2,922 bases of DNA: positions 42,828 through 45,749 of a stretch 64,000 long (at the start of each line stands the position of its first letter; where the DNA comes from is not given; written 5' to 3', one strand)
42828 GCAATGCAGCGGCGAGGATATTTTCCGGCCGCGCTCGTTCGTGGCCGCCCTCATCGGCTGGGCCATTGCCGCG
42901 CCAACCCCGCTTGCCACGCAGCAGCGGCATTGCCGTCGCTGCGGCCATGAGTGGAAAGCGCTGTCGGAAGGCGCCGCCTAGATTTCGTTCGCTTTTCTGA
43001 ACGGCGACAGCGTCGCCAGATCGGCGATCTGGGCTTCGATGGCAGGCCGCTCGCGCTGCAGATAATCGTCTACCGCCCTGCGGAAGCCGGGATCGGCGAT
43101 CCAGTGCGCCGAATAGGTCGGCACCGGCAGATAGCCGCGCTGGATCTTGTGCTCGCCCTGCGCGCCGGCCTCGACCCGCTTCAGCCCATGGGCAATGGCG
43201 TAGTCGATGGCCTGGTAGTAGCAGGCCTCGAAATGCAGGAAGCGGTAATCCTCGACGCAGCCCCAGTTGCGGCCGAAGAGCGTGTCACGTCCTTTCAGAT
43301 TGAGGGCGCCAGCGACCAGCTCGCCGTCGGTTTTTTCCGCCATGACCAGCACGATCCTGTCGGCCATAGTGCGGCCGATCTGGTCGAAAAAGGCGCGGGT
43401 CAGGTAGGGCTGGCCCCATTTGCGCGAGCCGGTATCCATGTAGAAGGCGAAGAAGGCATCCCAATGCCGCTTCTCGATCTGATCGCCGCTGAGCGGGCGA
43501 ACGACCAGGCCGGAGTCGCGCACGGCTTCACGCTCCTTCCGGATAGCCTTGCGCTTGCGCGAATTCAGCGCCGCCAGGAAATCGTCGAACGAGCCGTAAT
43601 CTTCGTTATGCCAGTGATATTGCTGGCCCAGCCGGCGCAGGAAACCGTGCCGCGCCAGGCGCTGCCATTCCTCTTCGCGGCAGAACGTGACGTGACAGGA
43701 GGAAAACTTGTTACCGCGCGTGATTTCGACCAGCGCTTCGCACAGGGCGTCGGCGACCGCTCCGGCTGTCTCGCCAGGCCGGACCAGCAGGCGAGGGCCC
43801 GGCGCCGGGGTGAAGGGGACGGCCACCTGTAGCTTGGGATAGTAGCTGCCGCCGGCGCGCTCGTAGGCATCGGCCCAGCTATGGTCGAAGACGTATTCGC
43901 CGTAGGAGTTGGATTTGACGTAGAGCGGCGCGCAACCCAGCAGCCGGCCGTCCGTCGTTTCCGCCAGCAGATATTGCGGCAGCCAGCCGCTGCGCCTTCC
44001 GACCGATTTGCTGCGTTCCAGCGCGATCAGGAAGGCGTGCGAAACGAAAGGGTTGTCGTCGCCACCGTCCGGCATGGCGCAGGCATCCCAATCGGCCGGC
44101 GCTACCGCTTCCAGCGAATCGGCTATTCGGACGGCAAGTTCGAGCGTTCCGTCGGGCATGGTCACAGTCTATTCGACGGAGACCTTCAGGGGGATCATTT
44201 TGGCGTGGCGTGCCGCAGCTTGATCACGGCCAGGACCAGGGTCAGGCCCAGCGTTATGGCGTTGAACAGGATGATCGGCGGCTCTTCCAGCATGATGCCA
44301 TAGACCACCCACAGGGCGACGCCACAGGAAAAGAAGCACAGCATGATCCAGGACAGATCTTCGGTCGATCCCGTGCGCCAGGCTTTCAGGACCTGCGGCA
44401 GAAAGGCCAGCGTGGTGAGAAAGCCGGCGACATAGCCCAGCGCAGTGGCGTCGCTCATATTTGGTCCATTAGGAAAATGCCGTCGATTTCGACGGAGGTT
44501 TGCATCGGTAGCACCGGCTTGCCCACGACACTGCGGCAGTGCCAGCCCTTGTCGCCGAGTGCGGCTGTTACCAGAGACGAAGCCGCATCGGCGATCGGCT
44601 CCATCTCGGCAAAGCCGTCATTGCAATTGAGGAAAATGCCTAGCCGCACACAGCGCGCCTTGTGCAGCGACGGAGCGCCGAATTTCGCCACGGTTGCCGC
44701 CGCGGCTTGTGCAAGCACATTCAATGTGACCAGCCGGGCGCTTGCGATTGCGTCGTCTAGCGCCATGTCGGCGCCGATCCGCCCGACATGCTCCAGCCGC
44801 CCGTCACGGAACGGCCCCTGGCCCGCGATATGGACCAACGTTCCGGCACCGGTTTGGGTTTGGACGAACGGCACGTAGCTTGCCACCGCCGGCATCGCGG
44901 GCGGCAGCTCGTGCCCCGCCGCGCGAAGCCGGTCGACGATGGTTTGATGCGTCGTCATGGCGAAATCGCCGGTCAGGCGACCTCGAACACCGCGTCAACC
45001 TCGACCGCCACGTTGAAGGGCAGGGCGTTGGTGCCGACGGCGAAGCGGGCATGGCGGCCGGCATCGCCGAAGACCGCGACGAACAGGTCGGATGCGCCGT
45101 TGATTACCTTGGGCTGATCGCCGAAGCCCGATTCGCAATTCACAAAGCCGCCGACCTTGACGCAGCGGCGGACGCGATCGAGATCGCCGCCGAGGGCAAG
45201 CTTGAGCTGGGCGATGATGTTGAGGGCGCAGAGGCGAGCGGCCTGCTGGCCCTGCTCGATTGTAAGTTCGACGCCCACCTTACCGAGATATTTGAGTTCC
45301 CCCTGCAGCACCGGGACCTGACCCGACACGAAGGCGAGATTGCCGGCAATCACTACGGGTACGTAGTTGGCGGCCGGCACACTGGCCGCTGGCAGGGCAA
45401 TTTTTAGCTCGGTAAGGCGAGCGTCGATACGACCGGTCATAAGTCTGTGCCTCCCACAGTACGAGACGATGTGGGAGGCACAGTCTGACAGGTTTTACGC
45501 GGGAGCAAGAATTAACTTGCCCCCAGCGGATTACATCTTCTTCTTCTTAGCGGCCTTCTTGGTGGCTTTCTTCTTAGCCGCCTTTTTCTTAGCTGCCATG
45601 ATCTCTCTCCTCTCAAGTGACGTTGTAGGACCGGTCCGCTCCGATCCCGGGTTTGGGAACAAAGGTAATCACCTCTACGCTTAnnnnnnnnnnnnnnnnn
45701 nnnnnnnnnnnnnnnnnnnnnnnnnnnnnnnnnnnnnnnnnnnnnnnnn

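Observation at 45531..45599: Unannotated 22-codon Lys/Ala-rich ORF with strong SD between nrdJ and the RidA genes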

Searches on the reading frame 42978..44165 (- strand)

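Call 4: search_protein_families(library=pfam, proteins=[window:42978-44165:-])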
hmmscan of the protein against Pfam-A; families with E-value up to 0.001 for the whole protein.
window:42978-44165:- (395 aa): 2 families
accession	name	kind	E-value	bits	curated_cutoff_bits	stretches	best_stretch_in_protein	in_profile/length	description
PF04339.18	FemAB_like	-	1.1e-164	548.4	27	1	17-391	1-369/369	Peptidogalycan biosysnthesis/recognition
PF13480.13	Acetyltransf_6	-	2.5e-12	47.6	22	1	202-337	1-138/143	Acetyltransferase (GNAT) domain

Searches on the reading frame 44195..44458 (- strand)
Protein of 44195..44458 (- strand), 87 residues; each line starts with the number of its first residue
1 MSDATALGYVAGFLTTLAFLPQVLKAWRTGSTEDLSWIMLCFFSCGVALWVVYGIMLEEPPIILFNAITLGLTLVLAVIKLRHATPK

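Call 4: search_protein_families(library=pfam, proteins=[window:44195-44458:-])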
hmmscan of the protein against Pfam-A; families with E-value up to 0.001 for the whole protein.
window:44195-44458:- (87 aa): 2 families
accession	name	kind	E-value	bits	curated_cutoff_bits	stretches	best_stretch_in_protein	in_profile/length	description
PF04193.19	PQ-loop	-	1.2e-11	44.6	22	1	5-61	3-59/61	PQ loop repeat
PF03083.21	MtN3_slv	-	2.5e-06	27.9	23.7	1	16-74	15-73/87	Sugar efflux transporter for intercellular exchange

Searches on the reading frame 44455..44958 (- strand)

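Call 4: search_protein_families(library=pfam, proteins=[window:44455-44958:-])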
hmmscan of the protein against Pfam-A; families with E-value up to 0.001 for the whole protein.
window:44455-44958:- (167 aa): 2 families
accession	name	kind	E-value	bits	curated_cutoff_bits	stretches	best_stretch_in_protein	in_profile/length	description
PF14588.11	YjgF_endoribonc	-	2.5e-15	57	35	1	10-154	3-138/148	YjgF/chorismate_mutase-like, putative endoribonuclease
PF01042.26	Ribonuc_L-PSP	-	7.8e-06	26.3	27.3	1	25-161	5-118/121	Endoribonuclease L-PSP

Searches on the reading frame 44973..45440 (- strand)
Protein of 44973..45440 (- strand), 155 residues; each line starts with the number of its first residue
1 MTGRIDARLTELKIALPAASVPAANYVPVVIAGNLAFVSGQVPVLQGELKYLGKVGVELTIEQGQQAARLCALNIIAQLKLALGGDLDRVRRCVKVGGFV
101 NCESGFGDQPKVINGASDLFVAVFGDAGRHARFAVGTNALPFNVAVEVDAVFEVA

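Call 4: search_protein_families(library=pfam, proteins=[window:44973-45440:-])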
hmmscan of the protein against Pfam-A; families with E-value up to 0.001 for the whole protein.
window:44973-45440:- (155 aa): 2 families
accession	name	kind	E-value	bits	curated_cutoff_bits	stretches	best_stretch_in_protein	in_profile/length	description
PF14588.11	YjgF_endoribonc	-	4.4e-29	101.6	35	1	7-146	2-140/148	YjgF/chorismate_mutase-like, putative endoribonuclease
PF01042.26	Ribonuc_L-PSP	-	2.5e-13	50.5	27.3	1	21-151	6-118/121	Endoribonuclease L-PSP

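Call 9: find_encoding_contigs(protein=window:44973-45440:-, flank=4000, max_places=8)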
Protein window:44973-45440:- (155 aa): 4 contigs read that carry it; 3 places shown.
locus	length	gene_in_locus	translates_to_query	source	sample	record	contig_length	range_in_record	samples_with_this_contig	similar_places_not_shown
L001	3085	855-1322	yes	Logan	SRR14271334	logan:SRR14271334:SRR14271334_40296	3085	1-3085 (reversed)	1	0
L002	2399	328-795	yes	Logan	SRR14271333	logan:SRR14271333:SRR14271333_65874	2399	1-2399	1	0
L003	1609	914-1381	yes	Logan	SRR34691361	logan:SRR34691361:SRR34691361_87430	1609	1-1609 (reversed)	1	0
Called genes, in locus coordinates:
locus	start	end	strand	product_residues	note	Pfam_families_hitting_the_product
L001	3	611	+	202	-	?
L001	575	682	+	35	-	-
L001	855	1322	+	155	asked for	PF14588:YjgF_endoribonc, PF01042:Ribonuc_L-PSP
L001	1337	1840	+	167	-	PF14588:YjgF_endoribonc, PF01042:Ribonuc_L-PSP (weak)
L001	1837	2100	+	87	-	PF03083:MtN3_slv (weak), PF04193:PQ-loop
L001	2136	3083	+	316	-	?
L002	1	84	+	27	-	?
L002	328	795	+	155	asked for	PF14588:YjgF_endoribonc, PF01042:Ribonuc_L-PSP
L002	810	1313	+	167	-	PF14588:YjgF_endoribonc, PF01042:Ribonuc_L-PSP (weak)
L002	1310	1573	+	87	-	PF03083:MtN3_slv (weak), PF04193:PQ-loop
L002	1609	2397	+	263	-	?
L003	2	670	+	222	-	?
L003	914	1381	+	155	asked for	PF14588:YjgF_endoribonc, PF01042:Ribonuc_L-PSP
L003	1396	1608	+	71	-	?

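Call 45: find_homologous_proteins(query=window:44973-45440:-, max_evalue=1e-30)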
Query window:44973-45440:- (155 aa): 7776 proteins with E <= 1e-30 among 8000 candidates; the best 120 are listed.
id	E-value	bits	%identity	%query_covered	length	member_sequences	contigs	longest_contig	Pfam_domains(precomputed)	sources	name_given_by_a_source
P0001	3.8e-93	327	100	100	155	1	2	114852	PF14588.12,PF01042.27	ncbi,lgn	-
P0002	8.1e-93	326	99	100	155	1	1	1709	PF14588.12,PF01042.27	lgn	-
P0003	1.5e-92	325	99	100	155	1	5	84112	PF14588.12,PF01042.27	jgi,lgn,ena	jgi:enamine deaminase RidA (YjgF/YER057c/UK114 family)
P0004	1.9e-92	325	98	100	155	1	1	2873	PF14588.12,PF01042.27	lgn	-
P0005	8.8e-92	323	97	100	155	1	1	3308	PF14588.12,PF01042.27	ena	-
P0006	5.4e-91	320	97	100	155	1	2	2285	PF14588.12,PF01042.27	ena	-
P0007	1.2e-90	319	96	100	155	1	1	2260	PF14588.12,PF01042.27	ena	-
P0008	2.2e-90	318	96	100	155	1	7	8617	PF14588.12,PF01042.27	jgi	jgi:enamine deaminase RidA (YjgF/YER057c/UK114 family)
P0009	2.2e-90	318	97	100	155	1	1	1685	PF14588.12,PF01042.27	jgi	jgi:enamine deaminase RidA (YjgF/YER057c/UK114 family)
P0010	4.9e-90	317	96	100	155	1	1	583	PF14588.12,PF01042.27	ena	-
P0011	8.0e-90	316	95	100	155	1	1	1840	PF14588.12,PF01042.27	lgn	-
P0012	9.0e-90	316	95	100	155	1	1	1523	PF14588.12,PF01042.27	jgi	jgi:enamine deaminase RidA (YjgF/YER057c/UK114 family)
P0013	9.9e-90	316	95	100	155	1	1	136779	PF14588.12,PF01042.27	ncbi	ncbi:MAG: RidA family protein [Reyranellaceae bacterium]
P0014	2.1e-89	315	95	100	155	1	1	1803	PF14588.12,PF01042.27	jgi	-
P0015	2.7e-89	315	94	100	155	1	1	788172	PF14588.12,PF01042.27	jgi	jgi:enamine deaminase RidA (YjgF/YER057c/UK114 family)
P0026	5.8e-80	284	83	100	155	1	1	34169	PF14588.12,PF01042.27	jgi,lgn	-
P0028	4.2e-78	278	81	100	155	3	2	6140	PF14588.12,PF01042.27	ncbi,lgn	-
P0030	2.7e-77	276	79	100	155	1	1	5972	PF14588.12,PF01042.27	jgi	jgi:enamine deaminase RidA (YjgF/YER057c/UK114 family)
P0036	3.1e-67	243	75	100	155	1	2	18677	PF14588.12,PF01042.27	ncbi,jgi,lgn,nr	ncbi:MAG: hypothetical protein QOK29_3213 [Rhodospirillaceae bacterium]|jgi:enamine deaminase RidA (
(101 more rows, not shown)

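Call 46: find_encoding_contigs(protein=P0013, flank=3000, max_places=2)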
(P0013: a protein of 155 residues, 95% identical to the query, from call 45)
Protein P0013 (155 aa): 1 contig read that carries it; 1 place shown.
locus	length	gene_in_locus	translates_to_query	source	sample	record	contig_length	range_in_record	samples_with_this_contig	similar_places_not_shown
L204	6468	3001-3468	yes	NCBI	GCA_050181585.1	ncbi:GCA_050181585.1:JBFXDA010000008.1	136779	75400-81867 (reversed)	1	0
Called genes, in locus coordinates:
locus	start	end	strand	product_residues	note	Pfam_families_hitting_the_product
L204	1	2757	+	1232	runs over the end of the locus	PF08471:Ribonuc_red_2_N, PF02867:Ribonuc_red_lgC, PF12637:TSCPD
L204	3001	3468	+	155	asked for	PF14588:YjgF_endoribonc, PF01042:Ribonuc_L-PSP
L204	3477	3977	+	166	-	PF14588:YjgF_endoribonc, PF01042:Ribonuc_L-PSP (weak)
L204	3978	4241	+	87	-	PF03083:MtN3_slv (weak), PF04193:PQ-loop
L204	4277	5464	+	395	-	PF04339:FemAB_like, PF13480:Acetyltransf_6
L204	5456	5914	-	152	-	-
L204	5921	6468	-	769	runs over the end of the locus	PF02861:Clp_N, PF00004:AAA, PF17871:AAA_lid_9, PF00004:AAA, PF07724:AAA_2, PF07728:AAA_5, PF13401:AAA_22 (weak), PF10431:ClpB_D2-small, +6 more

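Call 47: find_encoding_contigs(protein=P0015, flank=3000, max_places=2)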
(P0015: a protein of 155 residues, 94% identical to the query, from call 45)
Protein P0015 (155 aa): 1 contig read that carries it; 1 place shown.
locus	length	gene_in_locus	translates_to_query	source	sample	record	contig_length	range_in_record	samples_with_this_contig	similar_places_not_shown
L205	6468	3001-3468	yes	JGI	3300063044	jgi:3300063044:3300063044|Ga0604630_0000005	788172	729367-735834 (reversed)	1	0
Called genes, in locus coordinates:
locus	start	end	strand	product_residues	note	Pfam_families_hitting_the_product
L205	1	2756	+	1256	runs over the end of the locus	PF08471:Ribonuc_red_2_N, PF02867:Ribonuc_red_lgC, PF12637:TSCPD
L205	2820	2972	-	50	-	-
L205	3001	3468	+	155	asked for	PF14588:YjgF_endoribonc, PF01042:Ribonuc_L-PSP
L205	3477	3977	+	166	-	PF14588:YjgF_endoribonc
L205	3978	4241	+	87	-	PF03083:MtN3_slv (weak), PF04193:PQ-loop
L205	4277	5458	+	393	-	PF04339:FemAB_like, PF13480:Acetyltransf_6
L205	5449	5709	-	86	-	-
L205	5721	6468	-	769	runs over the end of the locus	PF02861:Clp_N, PF00004:AAA, PF17871:AAA_lid_9, PF00004:AAA, PF07724:AAA_2, PF07728:AAA_5, PF13401:AAA_22 (weak), PF10431:ClpB_D2-small, +6 more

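Call 48: find_encoding_contigs(protein=P0026, flank=3000, max_places=2)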
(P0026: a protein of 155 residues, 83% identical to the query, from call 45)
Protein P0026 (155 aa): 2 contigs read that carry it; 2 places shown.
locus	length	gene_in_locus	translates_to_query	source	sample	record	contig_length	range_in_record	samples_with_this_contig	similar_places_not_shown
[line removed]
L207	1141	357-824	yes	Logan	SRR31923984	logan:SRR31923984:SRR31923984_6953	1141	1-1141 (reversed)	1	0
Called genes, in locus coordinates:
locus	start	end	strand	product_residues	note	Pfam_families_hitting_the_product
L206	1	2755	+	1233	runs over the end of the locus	PF08471:Ribonuc_red_2_N, PF02867:Ribonuc_red_lgC, PF12637:TSCPD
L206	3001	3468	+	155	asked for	PF14588:YjgF_endoribonc, PF01042:Ribonuc_L-PSP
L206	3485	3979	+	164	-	PF14588:YjgF_endoribonc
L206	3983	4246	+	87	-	PF03083:MtN3_slv, PF04193:PQ-loop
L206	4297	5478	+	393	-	PF04339:FemAB_like, PF13480:Acetyltransf_6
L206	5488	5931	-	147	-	PF09413:DUF2007 (weak)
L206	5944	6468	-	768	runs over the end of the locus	PF02861:Clp_N, PF00004:AAA, PF17871:AAA_lid_9, PF00004:AAA, PF07724:AAA_2, PF07728:AAA_5, PF13401:AAA_22 (weak), PF10431:ClpB_D2-small, +7 more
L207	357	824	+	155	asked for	PF14588:YjgF_endoribonc, PF01042:Ribonuc_L-PSP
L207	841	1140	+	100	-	?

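Call 49: find_encoding_contigs(protein=P0028, flank=3000, max_places=2)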
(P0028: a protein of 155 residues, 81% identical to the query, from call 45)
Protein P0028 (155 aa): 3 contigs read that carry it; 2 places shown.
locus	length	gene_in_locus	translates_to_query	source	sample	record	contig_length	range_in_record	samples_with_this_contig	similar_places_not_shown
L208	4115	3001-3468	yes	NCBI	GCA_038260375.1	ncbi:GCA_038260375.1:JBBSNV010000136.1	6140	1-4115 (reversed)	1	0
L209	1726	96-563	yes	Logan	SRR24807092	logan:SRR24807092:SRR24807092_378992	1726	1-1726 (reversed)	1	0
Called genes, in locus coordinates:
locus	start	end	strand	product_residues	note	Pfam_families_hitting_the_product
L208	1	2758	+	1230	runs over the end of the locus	PF08471:Ribonuc_red_2_N, PF02867:Ribonuc_red_lgC, PF12637:TSCPD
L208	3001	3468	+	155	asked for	PF14588:YjgF_endoribonc, PF01042:Ribonuc_L-PSP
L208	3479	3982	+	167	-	PF14588:YjgF_endoribonc, PF01042:Ribonuc_L-PSP (faint)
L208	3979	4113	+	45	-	?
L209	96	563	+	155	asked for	PF14588:YjgF_endoribonc, PF01042:Ribonuc_L-PSP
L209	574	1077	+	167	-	PF14588:YjgF_endoribonc, PF01042:Ribonuc_L-PSP (faint)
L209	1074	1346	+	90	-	PF03083:MtN3_slv, PF04193:PQ-loop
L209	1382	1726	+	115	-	?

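Call 50: find_encoding_contigs(protein=P0036, flank=3000, max_places=2)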
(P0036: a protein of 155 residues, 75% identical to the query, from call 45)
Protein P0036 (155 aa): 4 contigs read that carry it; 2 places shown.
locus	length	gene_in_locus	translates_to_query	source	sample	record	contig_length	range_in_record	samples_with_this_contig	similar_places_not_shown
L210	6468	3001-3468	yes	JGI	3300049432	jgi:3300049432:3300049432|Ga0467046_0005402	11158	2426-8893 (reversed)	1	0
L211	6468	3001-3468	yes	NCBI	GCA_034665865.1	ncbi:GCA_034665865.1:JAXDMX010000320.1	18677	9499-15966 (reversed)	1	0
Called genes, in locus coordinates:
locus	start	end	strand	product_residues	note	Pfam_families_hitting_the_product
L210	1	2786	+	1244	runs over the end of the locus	PF08471:Ribonuc_red_2_N, PF02867:Ribonuc_red_lgC, PF20772:TACO1_YebC_N (faint), PF02867:Ribonuc_red_lgC, PF12637:TSCPD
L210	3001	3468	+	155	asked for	PF14588:YjgF_endoribonc, PF01042:Ribonuc_L-PSP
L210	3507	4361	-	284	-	PF13428:TPR_14 (faint), PF13432:TPR_16 (faint), PF13414:TPR_11 (faint), PF13424:TPR_12 (faint), PF08238:Sel1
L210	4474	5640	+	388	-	PF04339:FemAB_like, PF13480:Acetyltransf_6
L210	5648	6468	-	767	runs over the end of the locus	PF02861:Clp_N, PF00004:AAA, PF17871:AAA_lid_9, PF00158:Sigma54_activat (weak), PF00004:AAA, PF07724:AAA_2, PF07728:AAA_5, PF10431:ClpB_D2-small, +6 more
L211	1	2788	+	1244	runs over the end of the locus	PF08471:Ribonuc_red_2_N, PF02867:Ribonuc_red_lgC, PF20772:TACO1_YebC_N (faint), PF02867:Ribonuc_red_lgC, PF12637:TSCPD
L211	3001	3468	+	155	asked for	PF14588:YjgF_endoribonc, PF01042:Ribonuc_L-PSP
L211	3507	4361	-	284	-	PF13428:TPR_14 (faint), PF13432:TPR_16 (faint), PF13414:TPR_11 (faint), PF13424:TPR_12 (faint), PF08238:Sel1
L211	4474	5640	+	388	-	PF04339:FemAB_like, PF13480:Acetyltransf_6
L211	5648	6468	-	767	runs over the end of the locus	PF02861:Clp_N, PF00004:AAA, PF17871:AAA_lid_9, PF00158:Sigma54_activat (weak), PF00004:AAA, PF07724:AAA_2, PF07728:AAA_5, PF10431:ClpB_D2-small, +6 more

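Call 51: find_encoding_contigs(protein=P0030, flank=3000, max_places=2)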
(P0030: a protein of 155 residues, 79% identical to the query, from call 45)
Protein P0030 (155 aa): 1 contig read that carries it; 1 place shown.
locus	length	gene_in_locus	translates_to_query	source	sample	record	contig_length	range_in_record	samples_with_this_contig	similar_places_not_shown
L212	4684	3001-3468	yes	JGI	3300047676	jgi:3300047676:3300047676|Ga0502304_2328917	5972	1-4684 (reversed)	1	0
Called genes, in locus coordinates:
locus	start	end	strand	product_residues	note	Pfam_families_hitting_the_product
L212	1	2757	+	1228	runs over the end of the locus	PF08471:Ribonuc_red_2_N, PF02867:Ribonuc_red_lgC, PF12637:TSCPD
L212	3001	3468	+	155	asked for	PF14588:YjgF_endoribonc, PF01042:Ribonuc_L-PSP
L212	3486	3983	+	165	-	PF14588:YjgF_endoribonc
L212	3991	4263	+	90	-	PF03083:MtN3_slv, PF04193:PQ-loop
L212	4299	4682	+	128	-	?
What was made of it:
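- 44973..45440 (-): RidA1 (YjgF/RidA family, 155 aa), the downstream neighbour in this clade only. Pfam (call 4); orthologues found in calls 45-51.
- Checked: In the orthologous loci no gene was called on the coding strand in the spacer by the records' own annotation (calls 46-51).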

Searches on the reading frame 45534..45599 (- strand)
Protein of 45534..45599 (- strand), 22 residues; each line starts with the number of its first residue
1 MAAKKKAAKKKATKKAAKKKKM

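Call 6: search_protein_families(library=ncbifam, proteins=[window:45534-45599:-], max_evalue=10)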
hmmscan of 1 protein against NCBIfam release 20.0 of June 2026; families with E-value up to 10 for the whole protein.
seq(22 aa): 0 families

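Call 7: search_protein_families(library=pfam, proteins=[window:45534-45599:-], max_evalue=10)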
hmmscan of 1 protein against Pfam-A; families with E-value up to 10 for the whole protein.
seq(22 aa): 0 families
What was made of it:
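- On Small basic ribosomal proteins (Thx, bS22, bL37, bL36): NCBIfam and Pfam: none, even at E<=10 (calls 6, 7).
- Tried and rejected: Pfam and NCBIfam on the peptide at E<=10: nothing (calls 6, 7).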

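Call 27: list_cluster_members(proteins=[window:45534-45599:-, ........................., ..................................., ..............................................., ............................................])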
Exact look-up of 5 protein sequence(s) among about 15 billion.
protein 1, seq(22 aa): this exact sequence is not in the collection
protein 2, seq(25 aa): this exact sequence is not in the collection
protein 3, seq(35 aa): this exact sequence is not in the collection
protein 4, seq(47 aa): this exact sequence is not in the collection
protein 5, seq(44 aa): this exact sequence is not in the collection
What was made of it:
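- No database entry exists (calls 6, 7, 27).
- Tried and rejected: Exact look-up of five family peptides among 15 billion proteins: none present (call 27).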

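Call 58: search_solved_structures(query=window:45534-45599:-, max_evalue=10, show_alignments=3)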
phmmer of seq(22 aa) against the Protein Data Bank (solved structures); distinct sequences matched with E-value up to 10: 0.
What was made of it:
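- On Small basic ribosomal proteins (Thx, bS22, bL37, bL36): PDB sequences: none at E<=10 (call 58).
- Closest known: Very small basic ribosomal proteins. Different: This peptide has no NCBIfam or Pfam match (calls 6, 7) and no similar chain in the PDB even at E<=10 (call 58).
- Tried and rejected: PDB sequence search at E<=10: nothing (call 58).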
